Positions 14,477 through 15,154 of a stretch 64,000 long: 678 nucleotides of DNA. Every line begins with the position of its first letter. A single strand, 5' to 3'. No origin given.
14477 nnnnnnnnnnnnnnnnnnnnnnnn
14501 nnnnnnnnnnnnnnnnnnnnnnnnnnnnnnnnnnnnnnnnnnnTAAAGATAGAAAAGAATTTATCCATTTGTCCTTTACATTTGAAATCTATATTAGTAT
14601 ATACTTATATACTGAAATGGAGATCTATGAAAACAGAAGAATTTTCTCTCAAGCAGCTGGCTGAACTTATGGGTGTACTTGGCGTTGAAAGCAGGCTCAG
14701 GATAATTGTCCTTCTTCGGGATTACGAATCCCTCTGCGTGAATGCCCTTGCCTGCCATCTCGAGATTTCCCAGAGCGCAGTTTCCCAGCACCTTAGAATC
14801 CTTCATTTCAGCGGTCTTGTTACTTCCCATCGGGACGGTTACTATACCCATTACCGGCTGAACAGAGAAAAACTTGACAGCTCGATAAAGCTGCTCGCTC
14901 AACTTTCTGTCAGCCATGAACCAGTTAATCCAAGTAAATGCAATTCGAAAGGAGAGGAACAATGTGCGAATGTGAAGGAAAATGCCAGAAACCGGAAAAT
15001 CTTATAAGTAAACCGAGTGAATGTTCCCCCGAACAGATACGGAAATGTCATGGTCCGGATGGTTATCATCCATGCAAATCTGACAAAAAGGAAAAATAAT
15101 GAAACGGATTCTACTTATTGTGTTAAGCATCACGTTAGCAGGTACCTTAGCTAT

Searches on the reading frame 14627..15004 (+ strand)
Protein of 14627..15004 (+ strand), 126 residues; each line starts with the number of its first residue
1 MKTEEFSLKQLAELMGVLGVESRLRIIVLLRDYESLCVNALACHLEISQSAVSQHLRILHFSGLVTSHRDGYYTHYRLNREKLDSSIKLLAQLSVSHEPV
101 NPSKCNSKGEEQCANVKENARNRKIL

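Call 5: search_protein_families(library=pfam, proteins=[window:14627-15004:+], max_evalue=1)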
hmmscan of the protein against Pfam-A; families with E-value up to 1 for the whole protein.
window:14627-15004:+ (126 aa): 19 families
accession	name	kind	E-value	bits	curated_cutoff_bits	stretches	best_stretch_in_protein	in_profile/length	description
PF01022.26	HTH_5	-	1.8e-14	53.8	22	1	22-67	3-47/47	Bacterial regulatory protein, arsR family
PF01047.28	MarR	-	1.6e-05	25.1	24.6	1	22-70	4-52/59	MarR family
PF02082.26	Rrf2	-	2e-05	25.2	30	1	29-120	17-105/132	Iron-dependent Transcriptional regulator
PF12840.13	HTH_20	-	2.1e-05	24.9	27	1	21-67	4-50/51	Helix-turn-helix domain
PF08279.18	HTH_11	-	0.00011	22.5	25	1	24-72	3-54/55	HTH domain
PF08281.18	Sigma70_r4_2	-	0.00032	20.7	25.7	1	23-56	14-47/54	Sigma-70, region 4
PF04545.22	Sigma70_r4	-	0.00071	19.5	24.1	1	23-57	8-42/50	Sigma-70, region 4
PF04967.18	HTH_10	-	0.0036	17.5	23.1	1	39-57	27-45/53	HTH DNA binding domain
PF13412.12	HTH_24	-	0.0059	16.6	21.9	1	22-65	4-47/48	Winged helix-turn-helix DNA-binding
PF21476.4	PF0610-like_N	-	0.017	15.8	33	1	23-57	3-36/50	PF0610-like, N-terminal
PF13601.12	HTH_34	-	0.018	15.6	27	1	23-66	2-45/80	Winged helix DNA-binding domain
PF12802.13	MarR_2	-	0.02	15.5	27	1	25-70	9-55/61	MarR family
PF19187.6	HTH_PafC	-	0.024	14.9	32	1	23-69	6-52/115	PafC helix-turn-helix domain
PF01325.25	Fe_dep_repress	-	0.026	15.2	26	1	38-69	25-56/60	Iron dependent repressor, N-terminal DNA binding domain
PF08220.18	HTH_DeoR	-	0.028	14.6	21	1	26-72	5-51/57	DeoR-like helix-turn-helix domain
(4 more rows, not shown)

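Call 6: search_protein_families(library=ncbifam, proteins=[window:14627-15004:+], max_evalue=1)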
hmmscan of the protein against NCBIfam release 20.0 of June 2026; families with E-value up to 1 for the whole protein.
window:14627-15004:+ (126 aa): 23 families
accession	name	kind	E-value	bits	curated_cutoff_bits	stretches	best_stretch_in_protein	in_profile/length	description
NF033788.1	HTH_metalloreg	subfamily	9.2e-22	76.7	55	1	12-84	2-74/77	metalloregulator ArsR/SmtB family transcription factor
NF007528.0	PRK10141.1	subfamily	3.9e-13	49.3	97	1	13-80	8-75/117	metalloregulator ArsR/SmtB family transcription factor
NF033789.1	repress_SdpR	subfamily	3.1e-11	43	100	1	21-92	8-78/79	autorepressor SdpR family transcription factor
NF045707.1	Dbac_1936_reg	equivalog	3.1e-10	40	115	1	8-93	4-88/99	ArsR/SmtB-type metalloregulator TsoR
NF040642.1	sulf_sens_BigR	equivalog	3.5e-09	36.6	155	1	10-90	9-88/95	sulfite-sensing transcriptional repressor BigR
NF041413.1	ArsR_Rv2640c_fam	equivalog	1.6e-08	35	155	1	21-90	42-113/118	Rv2640c family ArsR-like transcriptional regulator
NF047906.1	CdPbTransRegCmtR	equivalog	1.7e-08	34.3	150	1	3-96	3-95/104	Cd(II)/Pb(II)-sensing metalloregulatory transcriptional regulator CmtR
NF052532.1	TransRegPagRBaca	equivalog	1.9e-08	34.3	170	1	3-92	9-97/99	transcriptional repressor PagR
NF053602.1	Phr_regulator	exception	3.2e-07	30.1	320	1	11-67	2-57/191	heat shock transcription regulator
TIGR00738.1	rrf2_super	superfamily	0.0021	17.9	73.3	1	31-117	21-101/132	Rrf2 family transcriptional regulator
NF038251.1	AdcR_fam_Zn_TF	equivalog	0.0037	17.5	175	1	26-71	41-85/143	zinc-dependent MarR family transcriptional regulator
NF053755.1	MsvR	equivalog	0.005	16.6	220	1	21-70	13-61/236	transcriptional factor MsvR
TIGR02944.1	suf_reg_Xantho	equivalog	0.0081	16.6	110.65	1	32-115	22-101/130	SUF system Fe-S cluster assembly regulator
NF007720.0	PRK10411.1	equivalog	0.014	14.7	259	1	25-68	8-51/243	L-fucose operon activator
TIGR02937.1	sigma70-ECF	superfamily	0.015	15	42.9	1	22-57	120-155/165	sigma-70 family RNA polymerase sigma factor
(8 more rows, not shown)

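Call 86: search_solved_structures(query=window:14627-15004:+, max_evalue=0.0001, show_alignments=4)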
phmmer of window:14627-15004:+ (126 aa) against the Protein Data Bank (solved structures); distinct sequences matched with E-value up to 0.0001: 15.
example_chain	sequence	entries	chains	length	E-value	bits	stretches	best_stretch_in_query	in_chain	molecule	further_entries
3jth_A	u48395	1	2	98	6.3e-11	45.4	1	7-93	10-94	Transcription activator HlyU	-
5znx_A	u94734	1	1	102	7.2e-11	45.2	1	8-93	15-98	Transcriptional activator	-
3f6v_A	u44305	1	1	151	7.7e-11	45.2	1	16-83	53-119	Possible transcriptional regulator, ArsR family protein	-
4k2e_A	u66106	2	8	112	3.3e-09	39.9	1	8-93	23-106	Transcriptional activator HlyU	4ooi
8qkf_A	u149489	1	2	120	9.2e-08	35.2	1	9-81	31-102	ArsR family transcriptional regulator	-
1r1t_A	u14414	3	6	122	3e-07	33.6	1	9-80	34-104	Transcriptional repressor smtB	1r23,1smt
2zkz_A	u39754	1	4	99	6e-07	32.6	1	2-91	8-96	Transcriptional repressor pagR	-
1r22_A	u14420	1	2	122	7e-06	29.2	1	9-80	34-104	Transcriptional repressor smtB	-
4omy_A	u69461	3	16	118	7.3e-06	29.1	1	19-94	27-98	NolR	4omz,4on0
9t6r_A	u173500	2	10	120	9.3e-06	28.8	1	4-96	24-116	Lmo1102 protein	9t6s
9t6t_A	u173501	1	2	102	9.8e-06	28.7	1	4-89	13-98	Lmo1102 protein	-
2jsc_A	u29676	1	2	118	1.3e-05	28.3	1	6-99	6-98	Transcriptional regulator Rv1994c/MT2050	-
2p4w_A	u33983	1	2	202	2.9e-05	27.2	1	10-68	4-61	Transcriptional regulatory protein arsR family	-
6o8k_A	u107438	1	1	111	4.8e-05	26.5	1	10-81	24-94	Transcriptional regulator, ArsR family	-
13ct_A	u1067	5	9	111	5e-05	26.4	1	10-81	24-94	Transcriptional regulator, ArsR family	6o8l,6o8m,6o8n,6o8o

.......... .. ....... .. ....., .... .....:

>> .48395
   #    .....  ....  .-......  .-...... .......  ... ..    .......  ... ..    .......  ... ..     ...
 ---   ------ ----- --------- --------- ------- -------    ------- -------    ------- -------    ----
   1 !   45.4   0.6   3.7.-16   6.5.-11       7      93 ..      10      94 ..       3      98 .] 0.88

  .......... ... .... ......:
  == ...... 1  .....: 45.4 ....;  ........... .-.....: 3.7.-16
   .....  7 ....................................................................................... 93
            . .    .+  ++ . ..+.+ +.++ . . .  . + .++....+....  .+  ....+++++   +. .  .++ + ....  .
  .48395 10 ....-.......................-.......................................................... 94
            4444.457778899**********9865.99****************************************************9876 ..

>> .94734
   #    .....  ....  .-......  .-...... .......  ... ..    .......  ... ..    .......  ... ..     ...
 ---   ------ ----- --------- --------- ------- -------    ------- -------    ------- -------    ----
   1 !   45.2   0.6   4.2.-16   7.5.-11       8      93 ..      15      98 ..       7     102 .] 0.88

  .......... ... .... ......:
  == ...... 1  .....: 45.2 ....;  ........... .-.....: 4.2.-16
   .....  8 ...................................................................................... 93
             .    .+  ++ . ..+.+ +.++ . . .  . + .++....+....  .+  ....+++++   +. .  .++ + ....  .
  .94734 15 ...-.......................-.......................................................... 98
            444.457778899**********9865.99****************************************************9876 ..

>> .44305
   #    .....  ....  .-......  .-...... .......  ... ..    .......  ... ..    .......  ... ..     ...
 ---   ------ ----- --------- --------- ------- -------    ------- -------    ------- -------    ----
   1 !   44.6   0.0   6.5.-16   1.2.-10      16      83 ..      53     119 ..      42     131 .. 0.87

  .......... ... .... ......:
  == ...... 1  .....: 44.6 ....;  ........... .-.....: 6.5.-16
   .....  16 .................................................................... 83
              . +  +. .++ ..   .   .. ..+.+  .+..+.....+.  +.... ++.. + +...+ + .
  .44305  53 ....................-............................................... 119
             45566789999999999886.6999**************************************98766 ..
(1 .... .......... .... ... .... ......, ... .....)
